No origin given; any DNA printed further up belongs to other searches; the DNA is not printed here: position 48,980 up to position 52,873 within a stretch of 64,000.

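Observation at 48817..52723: Ferredoxin gene coupled to a single-chain GltD/NfnB-like + PyrK/NfnA-like Fe-S flavoprotein (1197 aa)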

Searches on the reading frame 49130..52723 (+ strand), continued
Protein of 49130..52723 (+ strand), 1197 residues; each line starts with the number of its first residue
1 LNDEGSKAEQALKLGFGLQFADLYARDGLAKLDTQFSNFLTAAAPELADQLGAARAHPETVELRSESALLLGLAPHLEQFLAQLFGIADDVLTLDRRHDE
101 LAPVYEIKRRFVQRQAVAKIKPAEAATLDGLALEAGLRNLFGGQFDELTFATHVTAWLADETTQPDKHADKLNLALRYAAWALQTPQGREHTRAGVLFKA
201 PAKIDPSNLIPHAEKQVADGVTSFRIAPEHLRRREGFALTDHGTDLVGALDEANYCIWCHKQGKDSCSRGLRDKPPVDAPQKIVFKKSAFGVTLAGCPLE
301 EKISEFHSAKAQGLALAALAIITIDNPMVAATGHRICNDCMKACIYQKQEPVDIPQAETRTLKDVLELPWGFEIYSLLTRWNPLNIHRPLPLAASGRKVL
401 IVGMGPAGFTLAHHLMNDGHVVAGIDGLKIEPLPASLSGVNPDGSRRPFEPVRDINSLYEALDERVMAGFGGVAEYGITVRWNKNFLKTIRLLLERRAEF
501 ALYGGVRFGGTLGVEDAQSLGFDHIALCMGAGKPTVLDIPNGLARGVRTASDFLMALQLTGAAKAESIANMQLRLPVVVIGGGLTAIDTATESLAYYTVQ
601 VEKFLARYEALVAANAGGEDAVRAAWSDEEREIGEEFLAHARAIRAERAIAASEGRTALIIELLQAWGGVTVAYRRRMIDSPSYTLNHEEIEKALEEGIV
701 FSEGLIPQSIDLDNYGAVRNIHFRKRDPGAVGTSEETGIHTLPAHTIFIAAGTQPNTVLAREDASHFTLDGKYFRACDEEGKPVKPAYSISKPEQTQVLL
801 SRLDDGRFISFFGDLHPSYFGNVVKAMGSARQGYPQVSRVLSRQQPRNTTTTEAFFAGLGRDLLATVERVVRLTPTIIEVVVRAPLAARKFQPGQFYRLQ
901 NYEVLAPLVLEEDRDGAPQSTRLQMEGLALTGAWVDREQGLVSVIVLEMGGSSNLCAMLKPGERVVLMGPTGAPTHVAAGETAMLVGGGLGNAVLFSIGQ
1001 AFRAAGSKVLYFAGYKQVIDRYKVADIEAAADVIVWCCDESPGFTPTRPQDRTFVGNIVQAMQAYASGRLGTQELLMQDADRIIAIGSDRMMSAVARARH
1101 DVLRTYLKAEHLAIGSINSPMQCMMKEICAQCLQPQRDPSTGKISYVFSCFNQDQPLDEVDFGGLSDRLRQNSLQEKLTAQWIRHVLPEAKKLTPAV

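Call 7: find_homologous_proteins(query=window:49130-52723:+, max_evalue=0.00001)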
Query window:49130-52723:+ (1197 aa): 8000 proteins with E <= 0.00001 among 8000 candidates; the best 120 are listed.
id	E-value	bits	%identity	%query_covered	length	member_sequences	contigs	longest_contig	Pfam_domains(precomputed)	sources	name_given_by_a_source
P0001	0.0e+0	2723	100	100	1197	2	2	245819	PF27156.1,PF07992.21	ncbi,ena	-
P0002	0.0e+0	2229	83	99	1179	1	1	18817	PF14691.12,PF27156.1,PF07992.21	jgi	-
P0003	0.0e+0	2212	82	98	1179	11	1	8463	PF14691.12,PF27156.1,PF07992.21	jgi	jgi:NADPH-dependent glutamate synthase beta subunit-like oxidoreductase/NAD(P)H-flavin reductase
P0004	0.0e+0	2142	81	98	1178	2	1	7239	PF27156.1,PF07992.21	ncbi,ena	-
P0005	0.0e+0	2134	80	99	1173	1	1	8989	PF14691.12,PF27156.1,PF07992.21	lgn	-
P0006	0.0e+0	2090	78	99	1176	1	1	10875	PF27156.1,PF07992.21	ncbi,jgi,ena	jgi:NADPH-dependent glutamate synthase beta subunit-like oxidoreductase/NAD(P)H-flavin reductase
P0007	0.0e+0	2080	78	98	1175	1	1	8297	PF14691.12,PF27156.1,PF07992.21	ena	-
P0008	0.0e+0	2073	77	99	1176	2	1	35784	PF27156.1,PF07992.21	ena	-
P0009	0.0e+0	2069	77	98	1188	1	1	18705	PF27156.1,PF07992.21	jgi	jgi:NADPH-dependent glutamate synthase beta subunit-like oxidoreductase/NAD(P)H-flavin reductase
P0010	0.0e+0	2065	77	99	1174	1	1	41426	PF27156.1,PF07992.21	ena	-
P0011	0.0e+0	2063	77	99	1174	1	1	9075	PF27156.1,PF07992.21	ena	-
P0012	0.0e+0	2060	77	99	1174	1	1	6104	PF27156.1,PF07992.21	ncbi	-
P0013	0.0e+0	2059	76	99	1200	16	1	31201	PF27156.1,PF07992.21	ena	-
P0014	0.0e+0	2057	77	99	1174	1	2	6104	PF27156.1,PF07992.21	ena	-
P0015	0.0e+0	2035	76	99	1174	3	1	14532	PF27156.1,PF07992.21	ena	-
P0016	0.0e+0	2009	76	98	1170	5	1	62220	PF27156.1,PF07992.21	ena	-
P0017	0.0e+0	2003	74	99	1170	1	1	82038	PF14691.12,PF27156.1,PF07992.21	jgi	jgi:NADPH-dependent glutamate synthase beta subunit-like oxidoreductase/NAD(P)H-flavin reductase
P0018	0.0e+0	2000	74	99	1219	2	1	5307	PF27156.1,PF07992.21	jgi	jgi:NADPH-dependent glutamate synthase beta subunit-like oxidoreductase/NAD(P)H-flavin reductase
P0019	0.0e+0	1998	73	99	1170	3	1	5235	PF14691.12,PF27156.1,PF07992.21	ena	-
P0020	0.0e+0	1996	74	99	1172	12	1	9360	PF14691.12,PF27156.1,PF07992.21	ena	-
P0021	0.0e+0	1994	74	99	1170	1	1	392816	PF27156.1,PF07992.21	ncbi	-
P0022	0.0e+0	1994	74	99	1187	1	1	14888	PF27156.1,PF07992.21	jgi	jgi:NADPH-dependent glutamate synthase beta subunit-like oxidoreductase/NAD(P)H-flavin reductase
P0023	0.0e+0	1991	74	99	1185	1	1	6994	PF27156.1,PF07992.21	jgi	jgi:NADPH-dependent glutamate synthase beta subunit-like oxidoreductase/NAD(P)H-flavin reductase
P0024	0.0e+0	1987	73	99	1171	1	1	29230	PF27156.1,PF07992.21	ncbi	ncbi:MAG TPA: FAD-dependent oxidoreductase [Burkholderiales bacterium]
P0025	0.0e+0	1986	73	99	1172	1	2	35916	PF14691.12,PF27156.1,PF07992.21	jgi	jgi:NADPH-dependent glutamate synthase beta subunit-like oxidoreductase/NAD(P)H-flavin reductase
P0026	0.0e+0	1986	75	98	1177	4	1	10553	PF27156.1,PF07992.21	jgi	jgi:NADPH-dependent glutamate synthase beta subunit-like oxidoreductase/NAD(P)H-flavin reductase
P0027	0.0e+0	1986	74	99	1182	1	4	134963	PF27156.1,PF07992.21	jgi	jgi:NADPH-dependent glutamate synthase beta subunit-like oxidoreductase/NAD(P)H-flavin reductase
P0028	0.0e+0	1986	74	99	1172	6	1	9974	PF14691.12,PF27156.1,PF07992.21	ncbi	-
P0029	0.0e+0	1984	74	99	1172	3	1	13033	PF27156.1,PF07992.21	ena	-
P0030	0.0e+0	1984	73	99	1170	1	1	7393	PF14691.12,PF27156.1,PF07992.21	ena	-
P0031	0.0e+0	1981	73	99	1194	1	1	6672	PF27156.1,PF07992.21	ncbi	-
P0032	0.0e+0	1981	74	99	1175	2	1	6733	PF14691.12,PF27156.1,PF07992.21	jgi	jgi:NADPH-dependent glutamate synthase beta subunit-like oxidoreductase/NAD(P)H-flavin reductase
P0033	0.0e+0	1981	74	98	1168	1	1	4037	PF27156.1,PF07992.21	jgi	jgi:NADPH-dependent glutamate synthase beta subunit-like oxidoreductase/NAD(P)H-flavin reductase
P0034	0.0e+0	1978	73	99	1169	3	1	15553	PF27156.1,PF07992.21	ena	-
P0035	0.0e+0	1977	73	99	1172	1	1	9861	PF27156.1,PF07992.21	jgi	-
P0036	0.0e+0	1977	73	99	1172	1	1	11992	PF27156.1,PF07992.21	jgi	jgi:NADPH-dependent glutamate synthase beta subunit-like oxidoreductase/NAD(P)H-flavin reductase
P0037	0.0e+0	1977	74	99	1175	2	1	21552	PF14691.12,PF27156.1,PF07992.21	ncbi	-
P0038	0.0e+0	1977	73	99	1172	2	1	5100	PF27156.1,PF07992.21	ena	-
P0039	0.0e+0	1977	73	99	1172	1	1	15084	PF27156.1,PF07992.21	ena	-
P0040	0.0e+0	1976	73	99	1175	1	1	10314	PF14691.12,PF27156.1,PF07992.21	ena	-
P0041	0.0e+0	1976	73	99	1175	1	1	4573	PF14691.12,PF27156.1,PF07992.21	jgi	jgi:NADPH-dependent glutamate synthase beta subunit-like oxidoreductase/NAD(P)H-flavin reductase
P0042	0.0e+0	1976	73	99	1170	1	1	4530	PF14691.12,PF27156.1,PF07992.21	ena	-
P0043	0.0e+0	1976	74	99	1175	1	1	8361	PF14691.12,PF27156.1,PF07992.21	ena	-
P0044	0.0e+0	1975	73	99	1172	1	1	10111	PF27156.1,PF07992.21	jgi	-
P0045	0.0e+0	1975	73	99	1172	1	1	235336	PF14691.12,PF27156.1,PF07992.21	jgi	jgi:NADPH-dependent glutamate synthase beta subunit-like oxidoreductase/NAD(P)H-flavin reductase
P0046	0.0e+0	1974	73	99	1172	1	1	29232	PF27156.1,PF07992.21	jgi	-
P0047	0.0e+0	1974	74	99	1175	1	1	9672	PF14691.12,PF27156.1,PF07992.21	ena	-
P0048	0.0e+0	1974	73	99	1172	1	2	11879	PF27156.1,PF07992.21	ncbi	-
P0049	0.0e+0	1974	74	99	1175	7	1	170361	PF27156.1,PF07992.21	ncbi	-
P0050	0.0e+0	1974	73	99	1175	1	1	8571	PF14691.12,PF27156.1,PF07992.21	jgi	jgi:NADPH-dependent glutamate synthase beta subunit-like oxidoreductase/NAD(P)H-flavin reductase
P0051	0.0e+0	1974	73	99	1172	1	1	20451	PF27156.1,PF07992.21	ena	-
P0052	0.0e+0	1973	73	99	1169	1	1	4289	PF27156.1,PF07992.21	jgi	jgi:NADPH-dependent glutamate synthase beta subunit-like oxidoreductase/NAD(P)H-flavin reductase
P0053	0.0e+0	1972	73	99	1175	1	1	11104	PF27156.1,PF07992.21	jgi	jgi:NADPH-dependent glutamate synthase beta subunit-like oxidoreductase/NAD(P)H-flavin reductase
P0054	0.0e+0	1972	73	99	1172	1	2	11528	PF27156.1,PF07992.21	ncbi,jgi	-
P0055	0.0e+0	1971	74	99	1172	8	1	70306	PF27156.1,PF07992.21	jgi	jgi:NADPH-dependent glutamate synthase beta subunit-like oxidoreductase/NAD(P)H-flavin reductase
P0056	0.0e+0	1971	74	99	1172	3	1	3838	PF27156.1,PF07992.21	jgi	jgi:NADPH-dependent glutamate synthase beta subunit-like oxidoreductase/NAD(P)H-flavin reductase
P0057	0.0e+0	1971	73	99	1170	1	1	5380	PF27156.1,PF07992.21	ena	-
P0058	0.0e+0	1971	73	99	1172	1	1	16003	PF27156.1,PF07992.21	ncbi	-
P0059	0.0e+0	1971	73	99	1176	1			PF27156.1,PF07992.21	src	-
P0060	0.0e+0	1971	74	99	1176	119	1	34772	PF14691.12,PF27156.1,PF07992.21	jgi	-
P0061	0.0e+0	1970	73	99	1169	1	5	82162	PF27156.1,PF07992.21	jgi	jgi:NADPH-dependent glutamate synthase beta subunit-like oxidoreductase/NAD(P)H-flavin reductase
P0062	0.0e+0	1970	73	99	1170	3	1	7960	PF14691.12,PF27156.1,PF07992.21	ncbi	-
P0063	0.0e+0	1969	73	99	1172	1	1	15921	PF27156.1,PF07992.21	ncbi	ncbi:MAG TPA: FAD-dependent oxidoreductase [Burkholderiales bacterium]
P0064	0.0e+0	1968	73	99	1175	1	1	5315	PF14691.12,PF27156.1,PF07992.21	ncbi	-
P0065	0.0e+0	1968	74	99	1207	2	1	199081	PF14691.12,PF27156.1,PF07992.21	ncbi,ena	-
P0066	0.0e+0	1968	72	99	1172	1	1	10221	PF27156.1,PF07992.21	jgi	-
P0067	0.0e+0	1966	74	99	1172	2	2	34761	PF14691.12,PF27156.1,PF07992.21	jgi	jgi:NADPH-dependent glutamate synthase beta subunit-like oxidoreductase/NAD(P)H-flavin reductase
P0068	0.0e+0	1966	73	99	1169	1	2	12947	PF27156.1,PF07992.21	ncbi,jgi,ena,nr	ncbi:MAG TPA: FAD-dependent oxidoreductase [Burkholderiales bacterium]|nr:FAD-dependent oxidoreducta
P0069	0.0e+0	1965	73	99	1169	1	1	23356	PF27156.1,PF07992.21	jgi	jgi:NADPH-dependent glutamate synthase beta subunit-like oxidoreductase/NAD(P)H-flavin reductase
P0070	0.0e+0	1964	73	99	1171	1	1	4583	PF27156.1,PF07992.21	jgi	jgi:NADPH-dependent glutamate synthase beta subunit-like oxidoreductase/NAD(P)H-flavin reductase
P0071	0.0e+0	1964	72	99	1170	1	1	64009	PF27156.1,PF07992.21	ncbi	-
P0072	0.0e+0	1964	72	99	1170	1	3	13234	PF27156.1,PF07992.21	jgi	jgi:NADPH-dependent glutamate synthase beta subunit-like oxidoreductase/NAD(P)H-flavin reductase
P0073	0.0e+0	1963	72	99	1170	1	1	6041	PF27156.1,PF07992.21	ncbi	-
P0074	0.0e+0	1963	73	99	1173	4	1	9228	PF14691.12,PF27156.1,PF07992.21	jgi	jgi:NADPH-dependent glutamate synthase beta subunit-like oxidoreductase/NAD(P)H-flavin reductase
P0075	0.0e+0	1963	73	99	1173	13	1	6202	PF14691.12,PF27156.1,PF07992.21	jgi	jgi:NADPH-dependent glutamate synthase beta subunit-like oxidoreductase/NAD(P)H-flavin reductase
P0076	0.0e+0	1963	74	98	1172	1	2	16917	PF27156.1,PF07992.21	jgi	jgi:NADPH-dependent glutamate synthase beta subunit-like oxidoreductase/NAD(P)H-flavin reductase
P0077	0.0e+0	1962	72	99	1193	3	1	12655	PF14691.12,PF27156.1,PF07992.21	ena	-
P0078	0.0e+0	1961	73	99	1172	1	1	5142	PF27156.1,PF07992.21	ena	-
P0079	0.0e+0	1961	73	99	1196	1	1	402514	PF27156.1,PF07992.21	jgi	jgi:NADPH-dependent glutamate synthase beta subunit-like oxidoreductase/NAD(P)H-flavin reductase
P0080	0.0e+0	1960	73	99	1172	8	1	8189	PF14691.12,PF27156.1,PF07992.21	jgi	jgi:NADPH-dependent glutamate synthase beta subunit-like oxidoreductase/NAD(P)H-flavin reductase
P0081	0.0e+0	1960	73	98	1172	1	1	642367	PF27156.1,PF07992.21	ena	-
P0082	0.0e+0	1959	72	99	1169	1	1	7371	PF27156.1,PF07992.21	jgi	jgi:NADPH-dependent glutamate synthase beta subunit-like oxidoreductase/NAD(P)H-flavin reductase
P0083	0.0e+0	1958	73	99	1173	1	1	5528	PF27156.1,PF07992.21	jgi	jgi:NADPH-dependent glutamate synthase beta subunit-like oxidoreductase/NAD(P)H-flavin reductase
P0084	0.0e+0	1958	72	99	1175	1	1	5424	PF14691.12,PF27156.1,PF07992.21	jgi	jgi:NADPH-dependent glutamate synthase beta subunit-like oxidoreductase/NAD(P)H-flavin reductase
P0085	0.0e+0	1958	73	99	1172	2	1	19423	PF27156.1,PF07992.21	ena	-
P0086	0.0e+0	1957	72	99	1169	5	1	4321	PF27156.1,PF07992.21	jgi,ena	-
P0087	0.0e+0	1957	72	99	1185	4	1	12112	PF14691.12,PF27156.1,PF07992.21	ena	-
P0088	0.0e+0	1956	73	98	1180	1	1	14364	PF27156.1,PF07992.21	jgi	jgi:NADPH-dependent glutamate synthase beta subunit-like oxidoreductase/NAD(P)H-flavin reductase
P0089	0.0e+0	1956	73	99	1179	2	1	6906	PF27156.1,PF07992.21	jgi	jgi:NADPH-dependent glutamate synthase beta subunit-like oxidoreductase/NAD(P)H-flavin reductase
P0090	0.0e+0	1956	72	99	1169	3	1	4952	PF27156.1,PF07992.21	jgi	jgi:NADPH-dependent glutamate synthase beta subunit-like oxidoreductase/NAD(P)H-flavin reductase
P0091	0.0e+0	1955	72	99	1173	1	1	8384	PF27156.1,PF07992.21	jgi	jgi:NADPH-dependent glutamate synthase beta subunit-like oxidoreductase/NAD(P)H-flavin reductase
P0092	0.0e+0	1955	72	99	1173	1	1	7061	PF14691.12,PF27156.1,PF07992.21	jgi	jgi:NADPH-dependent glutamate synthase beta subunit-like oxidoreductase/NAD(P)H-flavin reductase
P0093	0.0e+0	1955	72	99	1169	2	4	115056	PF27156.1,PF07992.21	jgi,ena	-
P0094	0.0e+0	1955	74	98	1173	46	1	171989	PF27156.1,PF07992.21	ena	-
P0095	0.0e+0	1955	73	99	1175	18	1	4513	PF14691.12,PF27156.1,PF07992.21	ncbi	-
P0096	0.0e+0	1955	73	99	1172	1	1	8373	PF14691.12,PF27156.1,PF07992.21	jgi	jgi:NADPH-dependent glutamate synthase beta subunit-like oxidoreductase/NAD(P)H-flavin reductase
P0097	0.0e+0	1955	72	99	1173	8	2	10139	PF27156.1,PF07992.21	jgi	jgi:NADPH-dependent glutamate synthase beta subunit-like oxidoreductase/NAD(P)H-flavin reductase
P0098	0.0e+0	1953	74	98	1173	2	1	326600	PF27156.1,PF07992.21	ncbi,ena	-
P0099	0.0e+0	1953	73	99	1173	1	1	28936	PF27156.1,PF07992.21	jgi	jgi:NADPH-dependent glutamate synthase beta subunit-like oxidoreductase/NAD(P)H-flavin reductase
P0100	0.0e+0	1952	72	99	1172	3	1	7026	PF27156.1,PF07992.21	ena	-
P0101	0.0e+0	1952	73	99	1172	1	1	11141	PF27156.1,PF07992.21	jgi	jgi:NADPH-dependent glutamate synthase beta subunit-like oxidoreductase/NAD(P)H-flavin reductase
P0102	0.0e+0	1952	72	99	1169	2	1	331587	PF27156.1,PF07992.21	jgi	-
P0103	0.0e+0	1952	72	99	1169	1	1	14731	PF27156.1,PF07992.21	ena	-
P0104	0.0e+0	1952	72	99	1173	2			PF27156.1,PF07992.21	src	-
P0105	0.0e+0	1949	72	99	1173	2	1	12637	PF27156.1,PF07992.21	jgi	jgi:NADPH-dependent glutamate synthase beta subunit-like oxidoreductase/NAD(P)H-flavin reductase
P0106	0.0e+0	1948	73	98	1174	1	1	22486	PF14691.12,PF27156.1,PF07992.21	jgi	jgi:NADPH-dependent glutamate synthase beta subunit-like oxidoreductase/NAD(P)H-flavin reductase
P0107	0.0e+0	1947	72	99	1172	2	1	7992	PF27156.1,PF07992.21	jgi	-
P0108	0.0e+0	1947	72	99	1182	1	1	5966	PF27156.1,PF07992.21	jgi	jgi:NADPH-dependent glutamate synthase beta subunit-like oxidoreductase/NAD(P)H-flavin reductase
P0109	0.0e+0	1947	72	98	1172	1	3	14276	PF14691.12,PF27156.1,PF07992.21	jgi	jgi:NADPH-dependent glutamate synthase beta subunit-like oxidoreductase/NAD(P)H-flavin reductase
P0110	0.0e+0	1947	72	99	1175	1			PF14691.12,PF27156.1,PF07992.21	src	-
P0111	0.0e+0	1946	72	99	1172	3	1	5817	PF27156.1,PF07992.21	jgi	jgi:NADPH-dependent glutamate synthase beta subunit-like oxidoreductase/NAD(P)H-flavin reductase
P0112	0.0e+0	1946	72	99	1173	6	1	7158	PF14691.12,PF27156.1,PF07992.21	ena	-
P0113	0.0e+0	1946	73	98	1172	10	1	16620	PF27156.1,PF07992.21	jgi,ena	-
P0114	0.0e+0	1946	73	98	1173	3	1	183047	PF27156.1,PF07992.21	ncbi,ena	-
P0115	0.0e+0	1946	73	99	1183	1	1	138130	PF14691.12,PF27156.1,PF07992.21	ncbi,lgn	-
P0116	0.0e+0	1945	72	99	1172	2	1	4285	PF27156.1,PF07992.21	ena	-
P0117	0.0e+0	1945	72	99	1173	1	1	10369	PF14691.12,PF27156.1,PF07992.21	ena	-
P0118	0.0e+0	1944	72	99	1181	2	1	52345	PF14691.12,PF27156.1,PF07992.21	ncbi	ncbi:MAG: FAD-dependent oxidoreductase [Burkholderiales bacterium]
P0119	0.0e+0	1944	72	99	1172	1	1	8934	PF27156.1,PF07992.21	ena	-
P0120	0.0e+0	1944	72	99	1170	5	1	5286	PF27156.1,PF07992.21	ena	-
